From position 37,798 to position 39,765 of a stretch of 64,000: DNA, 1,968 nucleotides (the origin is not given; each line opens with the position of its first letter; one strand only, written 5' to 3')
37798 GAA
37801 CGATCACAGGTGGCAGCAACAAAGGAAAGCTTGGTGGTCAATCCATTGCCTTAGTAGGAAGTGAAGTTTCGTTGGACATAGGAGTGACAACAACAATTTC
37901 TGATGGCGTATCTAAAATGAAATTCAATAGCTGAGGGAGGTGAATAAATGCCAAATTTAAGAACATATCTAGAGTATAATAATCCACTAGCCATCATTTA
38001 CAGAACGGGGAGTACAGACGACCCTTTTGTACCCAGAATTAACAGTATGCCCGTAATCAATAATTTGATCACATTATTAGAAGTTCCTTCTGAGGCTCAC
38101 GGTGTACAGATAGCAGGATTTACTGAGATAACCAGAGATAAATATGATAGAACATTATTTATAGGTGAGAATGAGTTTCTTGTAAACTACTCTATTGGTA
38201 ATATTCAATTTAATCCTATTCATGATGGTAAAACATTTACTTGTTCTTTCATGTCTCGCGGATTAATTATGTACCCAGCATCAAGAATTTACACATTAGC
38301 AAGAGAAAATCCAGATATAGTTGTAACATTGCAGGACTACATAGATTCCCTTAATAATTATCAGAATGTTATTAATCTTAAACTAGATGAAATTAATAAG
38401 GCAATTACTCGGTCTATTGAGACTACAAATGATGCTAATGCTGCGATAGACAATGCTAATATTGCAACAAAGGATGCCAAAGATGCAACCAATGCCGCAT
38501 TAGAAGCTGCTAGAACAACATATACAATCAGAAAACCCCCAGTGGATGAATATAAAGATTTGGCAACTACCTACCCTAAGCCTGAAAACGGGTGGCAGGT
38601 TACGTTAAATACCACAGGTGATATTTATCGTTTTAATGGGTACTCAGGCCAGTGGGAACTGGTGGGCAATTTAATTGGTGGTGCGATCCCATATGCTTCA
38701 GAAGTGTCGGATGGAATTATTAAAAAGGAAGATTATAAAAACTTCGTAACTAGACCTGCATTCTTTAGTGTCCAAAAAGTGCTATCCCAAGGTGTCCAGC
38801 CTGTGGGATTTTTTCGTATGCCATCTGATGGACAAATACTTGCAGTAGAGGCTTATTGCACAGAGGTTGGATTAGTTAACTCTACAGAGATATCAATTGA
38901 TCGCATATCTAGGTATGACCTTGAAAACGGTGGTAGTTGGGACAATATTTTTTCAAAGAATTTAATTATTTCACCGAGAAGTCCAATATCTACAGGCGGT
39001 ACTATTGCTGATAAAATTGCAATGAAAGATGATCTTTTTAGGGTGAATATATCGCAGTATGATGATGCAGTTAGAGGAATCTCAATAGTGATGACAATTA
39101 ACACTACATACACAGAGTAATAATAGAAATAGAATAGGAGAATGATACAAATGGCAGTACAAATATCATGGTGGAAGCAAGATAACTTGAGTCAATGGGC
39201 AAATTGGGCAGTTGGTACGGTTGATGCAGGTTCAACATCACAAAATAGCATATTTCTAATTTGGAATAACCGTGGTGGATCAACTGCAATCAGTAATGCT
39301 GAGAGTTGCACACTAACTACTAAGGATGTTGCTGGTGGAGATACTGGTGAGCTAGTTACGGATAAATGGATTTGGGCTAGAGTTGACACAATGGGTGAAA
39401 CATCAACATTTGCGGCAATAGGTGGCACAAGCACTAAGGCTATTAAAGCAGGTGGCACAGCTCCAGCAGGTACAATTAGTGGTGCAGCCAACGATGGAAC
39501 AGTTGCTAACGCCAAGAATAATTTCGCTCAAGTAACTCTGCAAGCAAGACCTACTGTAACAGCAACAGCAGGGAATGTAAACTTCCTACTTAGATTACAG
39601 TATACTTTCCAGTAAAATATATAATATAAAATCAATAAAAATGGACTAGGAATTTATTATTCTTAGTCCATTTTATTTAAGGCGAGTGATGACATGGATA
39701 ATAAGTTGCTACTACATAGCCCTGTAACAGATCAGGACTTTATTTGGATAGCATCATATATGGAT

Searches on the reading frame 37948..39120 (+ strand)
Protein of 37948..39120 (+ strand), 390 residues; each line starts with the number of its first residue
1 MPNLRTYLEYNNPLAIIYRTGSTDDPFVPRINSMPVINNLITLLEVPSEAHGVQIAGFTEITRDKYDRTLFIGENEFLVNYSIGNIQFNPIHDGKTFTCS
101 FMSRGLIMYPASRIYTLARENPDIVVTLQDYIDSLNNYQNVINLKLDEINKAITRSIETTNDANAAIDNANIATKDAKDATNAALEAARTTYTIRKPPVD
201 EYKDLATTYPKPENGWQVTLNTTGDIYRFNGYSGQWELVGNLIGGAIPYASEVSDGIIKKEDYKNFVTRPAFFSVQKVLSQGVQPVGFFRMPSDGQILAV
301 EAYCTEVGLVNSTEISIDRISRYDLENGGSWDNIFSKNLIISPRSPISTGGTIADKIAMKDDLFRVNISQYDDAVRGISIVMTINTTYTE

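Call 4: search_protein_families(library=pfam, proteins=[window:37948-39120:+], max_evalue=0.1)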
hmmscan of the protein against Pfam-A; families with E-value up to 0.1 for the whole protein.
window:37948-39120:+ (390 aa): 1 family
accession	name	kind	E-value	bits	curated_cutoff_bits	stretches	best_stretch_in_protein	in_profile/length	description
PF11727.13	ISG65-75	-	0.031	14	25.1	1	123-206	54-137/281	Invariant surface glycoprotein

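Call 5: search_protein_families(library=phrogs, proteins=[window:37948-39120:+], max_evalue=0.01)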
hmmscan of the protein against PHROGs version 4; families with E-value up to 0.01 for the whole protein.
window:37948-39120:+ (390 aa): 7 families
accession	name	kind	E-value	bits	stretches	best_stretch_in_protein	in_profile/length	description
phrog_11315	-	unknown function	2.5e-104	350.3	1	3-385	3-383/384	-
phrog_13589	-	unknown function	4.3e-06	25.9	1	198-266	272-334/1042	-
phrog_34854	-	unknown function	6.4e-05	23.4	1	276-383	166-275/279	-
phrog_2952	-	tail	0.00054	20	1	163-256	194-294/488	minor tail protein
phrog_22132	-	unknown function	0.0019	19.3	1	141-206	68-134/136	-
phrog_19280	-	unknown function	0.0031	17.1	1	138-191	116-186/623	-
phrog_19248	-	unknown function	0.008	17.3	0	118-217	10-108/169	-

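Call 8: search_dna_similar(query=window:37948-39120:+, collection=phages, mode=protein, max_rows=30)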
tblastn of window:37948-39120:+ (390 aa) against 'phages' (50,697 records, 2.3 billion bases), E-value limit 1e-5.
Records with a match: 29; places in all: 29; records where one place covers at least 80% of the query: 3.
Best place of each record, by identity: <60% 29.
By first word of the organism name: Bacillus 24; Brevibacillus 2; Clostridium 2; Psychrobacillus 1.
By host as written in the record: Bacillus subtilis BEST7003 9; Bacillus subtilis 5; Bacillus subtilis subsp. subtilis str. 168 5; Bacillus subtilis Delta6 3; Brevibacillus laterosporus 2; Clostridium botulinum type C strain C-Stockholm 2; Psychrobacillus psychrodurans 1; Bacillus subtilis str. 168 1; and 1 more.
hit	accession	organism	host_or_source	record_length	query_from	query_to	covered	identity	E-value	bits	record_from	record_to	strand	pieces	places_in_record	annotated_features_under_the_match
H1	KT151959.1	Brevibacillus phage Sundance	Brevibacillus laterosporus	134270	10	384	96%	32.6%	2e-38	152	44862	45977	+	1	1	putative excinuclease ABC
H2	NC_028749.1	Brevibacillus phage Sundance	Brevibacillus laterosporus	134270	10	384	96%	32.6%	2e-38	152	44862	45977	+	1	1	putative excinuclease ABC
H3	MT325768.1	Psychrobacillus phage Perkons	Psychrobacillus psychrodurans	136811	6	368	93%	29.2%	1e-34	141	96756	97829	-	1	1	hypothetical protein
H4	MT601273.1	Bacillus phage vB_BsuS-Goe12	Bacillus subtilis Delta6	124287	3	240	61%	30.5%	3e-20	99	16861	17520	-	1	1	hypothetical: hypothetical protein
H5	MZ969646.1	Bacillus phage BUCT082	Bacillus subtilis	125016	3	240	61%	30.5%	3e-20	99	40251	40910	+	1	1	hypothetical protein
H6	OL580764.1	Bacillus phage vB_BsuS-Goe14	Bacillus subtilis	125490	3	240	61%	30.5%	3e-20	99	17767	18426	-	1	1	hypothetical protein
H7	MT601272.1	Bacillus phage vB_BsuS-Goe11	Bacillus subtilis Delta6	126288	3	240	61%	30.5%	3e-20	99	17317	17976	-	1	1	hypothetical: hypothetical protein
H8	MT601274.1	Bacillus phage vB_BsuS-Goe13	Bacillus subtilis Delta6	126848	3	240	61%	30.5%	3e-20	99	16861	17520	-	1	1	hypothetical: hypothetical protein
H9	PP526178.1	Bacillus phage phi3T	Bacillus subtilis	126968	3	240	61%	30.5%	3e-20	99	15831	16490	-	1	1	record has no annotation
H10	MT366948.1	Bacillus phage Hyb3phi3Ts-SPbeta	Bacillus subtilis subsp. subtilis str. ...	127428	3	240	61%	30.5%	3e-20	99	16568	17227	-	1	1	putative glycosyl hydrolase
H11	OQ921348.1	Bacillus phage SPbetaL8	Bacillus subtilis BEST7003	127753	3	240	61%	30.5%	3e-20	99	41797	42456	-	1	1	hypothetical protein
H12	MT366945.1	Bacillus phage phi3Ts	Bacillus subtilis subsp. subtilis str. ...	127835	3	240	61%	30.5%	3e-20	99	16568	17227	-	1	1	hypothetical protein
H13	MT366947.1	Bacillus phage Hyb2phi3Ts-SPbeta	Bacillus subtilis subsp. subtilis str. ...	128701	3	240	61%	30.5%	3e-20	99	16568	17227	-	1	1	putative glycosyl hydrolase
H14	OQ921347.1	Bacillus phage SPbetaL7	Bacillus subtilis BEST7003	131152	3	240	61%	30.5%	3e-20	99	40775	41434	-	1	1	hypothetical protein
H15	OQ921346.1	Bacillus phage SPbetaL6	Bacillus subtilis BEST7003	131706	3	240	61%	30.5%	3e-20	99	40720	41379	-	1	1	hypothetical protein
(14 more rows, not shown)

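Call 10: get_annotated_region(hit=H1, flank=14000)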
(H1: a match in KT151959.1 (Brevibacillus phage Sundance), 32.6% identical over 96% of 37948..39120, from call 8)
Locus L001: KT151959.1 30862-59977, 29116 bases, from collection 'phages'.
description: Brevibacillus phage Sundance, complete genome.
organism: Brevibacillus phage Sundance (NCBI taxid 1691958)
taxonomy: Viruses; Duplodnaviria; Heunggongvirae; Uroviricota; Caudoviricetes
host: Brevibacillus laterosporus; source: honeybee debris; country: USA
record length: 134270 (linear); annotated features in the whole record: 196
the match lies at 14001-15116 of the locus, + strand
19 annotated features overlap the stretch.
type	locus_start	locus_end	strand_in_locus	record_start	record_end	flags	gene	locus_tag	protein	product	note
CDS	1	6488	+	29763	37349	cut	-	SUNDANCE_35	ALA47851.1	lytic transglyclosylase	putative SPbeta phage protein, lytic transglyclosylase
CDS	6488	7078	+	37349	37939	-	-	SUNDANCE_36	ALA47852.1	YomH-like protein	putative SPBc2 prophage-derived uncharacterized protein yomH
CDS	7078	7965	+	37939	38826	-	-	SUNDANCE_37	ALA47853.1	putative head decoration protein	-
CDS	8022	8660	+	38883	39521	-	-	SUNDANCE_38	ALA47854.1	hypothetical protein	-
CDS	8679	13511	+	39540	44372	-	-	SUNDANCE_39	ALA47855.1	putative minor structural protein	-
CDS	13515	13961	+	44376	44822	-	-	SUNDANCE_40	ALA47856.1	putative PAAR repeat-containing protein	-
CDS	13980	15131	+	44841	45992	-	-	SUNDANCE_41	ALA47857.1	putative excinuclease ABC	-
CDS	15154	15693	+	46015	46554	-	-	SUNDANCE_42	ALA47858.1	hypothetical protein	-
CDS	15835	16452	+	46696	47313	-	-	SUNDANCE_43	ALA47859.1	hypothetical protein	-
CDS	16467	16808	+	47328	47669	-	-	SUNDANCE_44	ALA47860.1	putative flagellin protein FlaA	-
CDS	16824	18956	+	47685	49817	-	-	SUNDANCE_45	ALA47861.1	putative laminin G domain containing protein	-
CDS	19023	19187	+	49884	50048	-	-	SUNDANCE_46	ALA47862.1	hypothetical protein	-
CDS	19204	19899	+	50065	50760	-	-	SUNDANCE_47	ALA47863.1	putative cell adhesion domain protein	-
CDS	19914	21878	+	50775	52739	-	-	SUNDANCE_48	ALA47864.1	putative IG domain containing protein group 2 domain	-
CDS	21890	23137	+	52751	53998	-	-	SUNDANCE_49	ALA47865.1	hypothetical protein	-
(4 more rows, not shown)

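Call 11: get_annotated_region(hit=H3, flank=14000)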
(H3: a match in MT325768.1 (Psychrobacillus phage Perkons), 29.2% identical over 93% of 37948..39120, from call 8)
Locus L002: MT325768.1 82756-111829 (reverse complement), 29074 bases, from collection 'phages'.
description: Psychrobacillus phage Perkons, complete genome.
organism: Psychrobacillus phage Perkons (NCBI taxid 2729574)
taxonomy: Viruses; Duplodnaviria; Heunggongvirae; Uroviricota; Caudoviricetes
host: Psychrobacillus psychrodurans; source: ice-free soil sample (4-10 cm depth) collected near Rasmussen hut; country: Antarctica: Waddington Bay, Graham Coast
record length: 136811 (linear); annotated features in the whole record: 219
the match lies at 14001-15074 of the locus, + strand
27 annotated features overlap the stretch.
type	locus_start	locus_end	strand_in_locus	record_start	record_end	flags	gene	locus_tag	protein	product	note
CDS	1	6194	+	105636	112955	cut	-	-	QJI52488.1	tail tape measure protein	ORF191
CDS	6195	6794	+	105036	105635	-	-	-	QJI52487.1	tail protein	ORF190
CDS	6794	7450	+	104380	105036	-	-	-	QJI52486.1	hypothetical protein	ORF189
CDS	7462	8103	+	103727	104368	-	-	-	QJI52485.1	tail protein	ORF188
CDS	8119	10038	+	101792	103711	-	-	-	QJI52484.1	tail protein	ORF187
CDS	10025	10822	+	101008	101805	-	-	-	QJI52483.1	hypothetical protein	ORF186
CDS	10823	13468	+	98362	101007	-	-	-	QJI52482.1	putative tail fiber protein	ORF185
CDS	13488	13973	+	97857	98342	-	-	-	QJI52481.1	hypothetical protein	ORF184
CDS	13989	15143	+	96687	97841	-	-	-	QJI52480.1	hypothetical protein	ORF183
CDS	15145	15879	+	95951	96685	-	-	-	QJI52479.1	hypothetical protein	ORF182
CDS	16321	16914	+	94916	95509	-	-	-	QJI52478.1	hypothetical protein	ORF181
CDS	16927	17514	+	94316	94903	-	-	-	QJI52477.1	hypothetical protein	ORF180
CDS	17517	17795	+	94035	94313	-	-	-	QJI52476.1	hypothetical protein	ORF179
CDS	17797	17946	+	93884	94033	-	-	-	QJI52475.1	hypothetical protein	ORF178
CDS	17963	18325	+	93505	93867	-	-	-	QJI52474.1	hypothetical protein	ORF177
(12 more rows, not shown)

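Call 21: find_related_loci(query=window:37948-39120:+, collection=viral_contigs, flank=10000)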
Query window:37948-39120:+ (390 aa) in viral_contigs; peptide patterns used: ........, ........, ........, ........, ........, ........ (x = any residue, [..] = any of these).
4 stretches matched a pattern; 1 encode a relative of the query (tblastn E <= 1e-3); 1 distinct loci.
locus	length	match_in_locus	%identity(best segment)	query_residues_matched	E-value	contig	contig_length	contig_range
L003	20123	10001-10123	43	203-245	2e-4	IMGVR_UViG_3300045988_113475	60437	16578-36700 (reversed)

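Call 22: find_related_loci(query=window:37948-39120:+, collection=genome_contigs, flank=10000)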
Query window:37948-39120:+ (390 aa) in genome_contigs; peptide patterns used: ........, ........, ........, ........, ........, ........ (x = any residue, [..] = any of these).
51 stretches matched a pattern, but none encodes a relative of the query by tblastn (E <= 1e-3).

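Call 31: find_homologous_proteins(query=window:37948-39120:+, max_evalue=1e-10)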
Query window:37948-39120:+ (390 aa): 74 proteins with E <= 1e-10 among 2346 candidates.
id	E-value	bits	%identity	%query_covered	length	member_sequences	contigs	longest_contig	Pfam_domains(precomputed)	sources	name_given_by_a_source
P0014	3.3e-258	874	100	100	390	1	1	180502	PF27067.1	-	-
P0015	7.2e-215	731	81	100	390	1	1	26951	PF27067.1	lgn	-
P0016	7.6e-201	685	78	100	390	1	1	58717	PF27067.1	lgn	-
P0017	5.4e-147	508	57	99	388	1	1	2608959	PF27067.1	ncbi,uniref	ncbi:hypothetical protein [Paenibacillus sp. NPDC058174]|uniref:hypothetical protein n=1 Tax=Paeniba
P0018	1.8e-136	473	55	99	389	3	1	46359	PF27067.1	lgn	-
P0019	2.4e-135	470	54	100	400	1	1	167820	PF27067.1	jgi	jgi:uncharacterized protein YcnI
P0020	6.1e-131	455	53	99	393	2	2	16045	PF27067.1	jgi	jgi:hypothetical protein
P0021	7.1e-129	448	55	94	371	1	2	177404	PF27067.1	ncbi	-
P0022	5.7e-127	442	52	99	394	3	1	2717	PF27067.1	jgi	-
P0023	9.0e-127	441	54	100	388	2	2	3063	PF27067.1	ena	-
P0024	5.3e-125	436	50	99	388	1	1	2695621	PF27067.1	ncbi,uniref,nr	ncbi:hypothetical protein [Paenibacillus paeoniae]|uniref:Uncharacterized protein n=1 Tax=Paenibacil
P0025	3.9e-121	423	48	99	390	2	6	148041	PF27067.1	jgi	jgi:hypothetical protein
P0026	4.0e-120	419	50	100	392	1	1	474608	PF27067.1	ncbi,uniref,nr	ncbi:hypothetical protein K0T92_04940 [Paenibacillus oenotherae]|uniref:BppU N-terminal domain-conta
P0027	3.6e-119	416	49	100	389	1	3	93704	PF27067.1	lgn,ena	-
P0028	6.9e-119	415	48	100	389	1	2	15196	PF27067.1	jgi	jgi:hypothetical protein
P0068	4.9e-63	232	36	98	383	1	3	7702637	PF27067.1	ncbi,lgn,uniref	ncbi:hypothetical protein [Paenibacillus sp. FSL H3-0333]|uniref:hypothetical protein n=1 Tax=Paenib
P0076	2.0e-61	226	36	99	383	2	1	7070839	PF27067.1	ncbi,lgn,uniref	ncbi:hypothetical protein [Paenibacillus sp. FSL H3-0286]|uniref:hypothetical protein n=1 Tax=Paenib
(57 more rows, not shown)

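Call 32: find_encoding_contigs(protein=P0015, flank=10000, max_places=2)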
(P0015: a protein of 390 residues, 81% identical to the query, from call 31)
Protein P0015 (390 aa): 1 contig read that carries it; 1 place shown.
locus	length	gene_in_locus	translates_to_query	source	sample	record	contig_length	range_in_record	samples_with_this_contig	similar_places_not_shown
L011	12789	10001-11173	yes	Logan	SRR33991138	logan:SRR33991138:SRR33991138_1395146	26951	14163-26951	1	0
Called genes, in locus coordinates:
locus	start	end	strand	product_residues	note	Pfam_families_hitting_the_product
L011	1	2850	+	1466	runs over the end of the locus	-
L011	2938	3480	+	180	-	PF05709:Sipho_tail, PF20195:DUF6558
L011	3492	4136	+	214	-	-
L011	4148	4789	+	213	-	PF20753:DUF6558_C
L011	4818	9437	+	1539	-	PF24049:YOMG_N, PF06605:Prophage_tail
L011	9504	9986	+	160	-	-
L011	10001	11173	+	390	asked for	PF27067:YomF_N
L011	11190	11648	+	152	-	-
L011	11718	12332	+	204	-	-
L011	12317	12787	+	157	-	?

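Call 33: find_encoding_contigs(protein=P0016, flank=10000, max_places=2)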
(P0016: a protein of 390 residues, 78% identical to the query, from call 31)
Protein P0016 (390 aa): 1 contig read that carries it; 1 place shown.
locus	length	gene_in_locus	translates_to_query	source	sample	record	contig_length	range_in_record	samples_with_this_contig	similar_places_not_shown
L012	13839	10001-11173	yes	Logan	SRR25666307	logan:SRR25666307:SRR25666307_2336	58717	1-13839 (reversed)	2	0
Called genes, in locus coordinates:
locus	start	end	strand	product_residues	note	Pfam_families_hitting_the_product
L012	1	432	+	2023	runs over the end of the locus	PF10145:PhageMin_Tail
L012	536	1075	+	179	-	PF20195:DUF6558, PF05709:Sipho_tail (faint)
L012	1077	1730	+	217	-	-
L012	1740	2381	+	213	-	PF20753:DUF6558_C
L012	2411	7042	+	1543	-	PF24049:YOMG_N, PF06605:Prophage_tail (weak)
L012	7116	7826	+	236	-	PF07833:Cu_amine_oxidN1, PF12796:Ank_2 (faint), PF13637:Ank_4 (faint)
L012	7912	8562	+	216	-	-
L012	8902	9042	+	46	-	-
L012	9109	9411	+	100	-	-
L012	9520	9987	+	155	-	PF05488:PAAR_motif (weak)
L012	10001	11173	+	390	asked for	PF27067:YomF_N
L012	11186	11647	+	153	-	-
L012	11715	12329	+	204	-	-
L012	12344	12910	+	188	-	-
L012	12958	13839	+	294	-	?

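Call 34: find_encoding_contigs(protein=P0019, flank=10000, max_places=2)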
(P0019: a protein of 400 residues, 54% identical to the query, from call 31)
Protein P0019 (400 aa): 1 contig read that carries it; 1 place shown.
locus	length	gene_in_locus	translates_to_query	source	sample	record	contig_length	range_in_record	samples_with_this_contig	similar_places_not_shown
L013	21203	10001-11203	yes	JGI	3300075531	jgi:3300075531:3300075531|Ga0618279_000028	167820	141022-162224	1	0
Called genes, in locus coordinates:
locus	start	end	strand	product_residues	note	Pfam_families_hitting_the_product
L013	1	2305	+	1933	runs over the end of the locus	PF10145:PhageMin_Tail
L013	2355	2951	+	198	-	PF20195:DUF6558, PF05709:Sipho_tail (weak)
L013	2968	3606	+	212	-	-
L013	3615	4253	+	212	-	PF20753:DUF6558_C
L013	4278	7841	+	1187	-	PF24049:YOMG_N, PF06605:Prophage_tail (weak)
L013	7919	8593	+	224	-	PF07833:Cu_amine_oxidN1 (faint)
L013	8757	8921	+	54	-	-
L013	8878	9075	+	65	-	-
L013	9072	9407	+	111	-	PF02452:PemK_toxin (weak)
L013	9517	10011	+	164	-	-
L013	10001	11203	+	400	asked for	PF27067:YomF_N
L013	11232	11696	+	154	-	-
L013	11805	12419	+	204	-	-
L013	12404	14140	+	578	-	-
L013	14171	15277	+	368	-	PF00754:F5_F8_type_C, PF22633:F5_F8_type_C_2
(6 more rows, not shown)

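Call 37: find_related_loci(query=A1, collection=genome_contigs, flank=10000)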
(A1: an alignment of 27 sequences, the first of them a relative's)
Query A1 (390 aa) in genome_contigs; peptide patterns used: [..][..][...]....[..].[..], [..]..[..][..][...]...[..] (x = any residue, [..] = any of these).
86 stretches matched a pattern; 33 encode a relative of the query (tblastn E <= 1e-3); 33 distinct loci.
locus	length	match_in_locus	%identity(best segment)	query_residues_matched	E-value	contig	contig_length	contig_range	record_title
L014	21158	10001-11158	57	1-386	5e-153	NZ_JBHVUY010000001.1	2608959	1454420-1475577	Paenibacillus sp. NPDC058174 NPDC058174_T31_E4.ctg-0001, whole genome shotgun sequence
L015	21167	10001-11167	49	1-389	7e-118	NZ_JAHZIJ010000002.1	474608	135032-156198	Paenibacillus oenotherae strain DT7-4 NODE_2_length_474608_cov_19.5003_ID_629, whole genome shotgun sequence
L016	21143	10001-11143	44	7-386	5e-107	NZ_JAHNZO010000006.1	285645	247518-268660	Paenibacillus oleatilyticus strain SM69 NODE_6_length_285645_cov_42.370973, whole genome shotgun sequence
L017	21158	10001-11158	44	1-385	1e-103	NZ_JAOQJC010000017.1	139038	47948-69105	Paenibacillus sp. J5C2022 5CP_contig17, whole genome shotgun sequence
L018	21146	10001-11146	43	1-386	5e-98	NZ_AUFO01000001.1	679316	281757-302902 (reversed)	Paenibacillus massiliensis subsp. panacisoli DSM 21345 K331DRAFT_scaffold00001.1_C, whole genome shotgun sequence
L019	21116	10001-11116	45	1-372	2e-95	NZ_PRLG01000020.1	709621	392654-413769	Paenibacillus illinoisensis strain E3 NODE_121_length_709581_cov_251.871002, whole genome shotgun sequence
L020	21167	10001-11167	42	1-387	3e-94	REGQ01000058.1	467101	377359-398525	Paenibacillaceae bacterium strain CAVE-418 NODE_2_length_467101_cov_177.623780, whole genome shotgun sequence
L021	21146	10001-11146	39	1-384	6e-84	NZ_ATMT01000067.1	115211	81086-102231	Paenibacillus alvei TS-15 PAALTS15_21, whole genome shotgun sequence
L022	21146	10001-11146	38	1-384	2e-80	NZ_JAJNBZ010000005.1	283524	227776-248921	Paenibacillus profundus strain YoMME NODE_5_length_283524_cov_91.414691, whole genome shotgun sequence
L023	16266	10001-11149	36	1-385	1e-79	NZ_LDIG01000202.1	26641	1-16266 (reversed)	Paenibacillus dendritiformis strain G25-126 G25-126_contig000202, whole genome shotgun sequence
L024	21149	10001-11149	36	1-385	4e-78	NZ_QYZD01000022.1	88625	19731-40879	Paenibacillus thiaminolyticus strain BO5 NODE_22_length_88625_cov_256.884679, whole genome shotgun sequence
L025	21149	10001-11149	36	1-385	5e-77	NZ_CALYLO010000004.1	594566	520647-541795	Paenibacillus melissococcoides isolate ena-SAMPLE-TAB-26-04-2022-14:26:32:270-5432 ctg_s1_000003F, whole genome shotgun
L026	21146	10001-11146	38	1-384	4e-77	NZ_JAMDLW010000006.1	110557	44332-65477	Paenibacillus apiarius strain NRRL NRS-1438 contig_0000006, whole genome shotgun sequence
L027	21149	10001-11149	37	1-385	6e-77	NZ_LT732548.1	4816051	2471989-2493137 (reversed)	Paenibacillus bouchesdurhonensis strain Marseille-P3071T, whole genome shotgun sequence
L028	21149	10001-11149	37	1-385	5e-76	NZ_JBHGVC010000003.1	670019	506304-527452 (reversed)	Paenibacillus lentus strain P8CEA5 P8CEA5_Assembly_contig_3, whole genome shotgun sequence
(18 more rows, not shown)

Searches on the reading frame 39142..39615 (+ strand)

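Call 79: search_protein_families(library=pfam, proteins=[window:39142-39615:+], max_evalue=1)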
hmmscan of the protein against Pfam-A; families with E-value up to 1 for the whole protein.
window:39142-39615:+ (157 aa): 1 family
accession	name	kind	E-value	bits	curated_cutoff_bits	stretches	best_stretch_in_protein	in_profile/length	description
PF05944.17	Phage_term_smal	-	0.068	13.6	29.4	1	11-40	23-52/130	Phage small terminase subunit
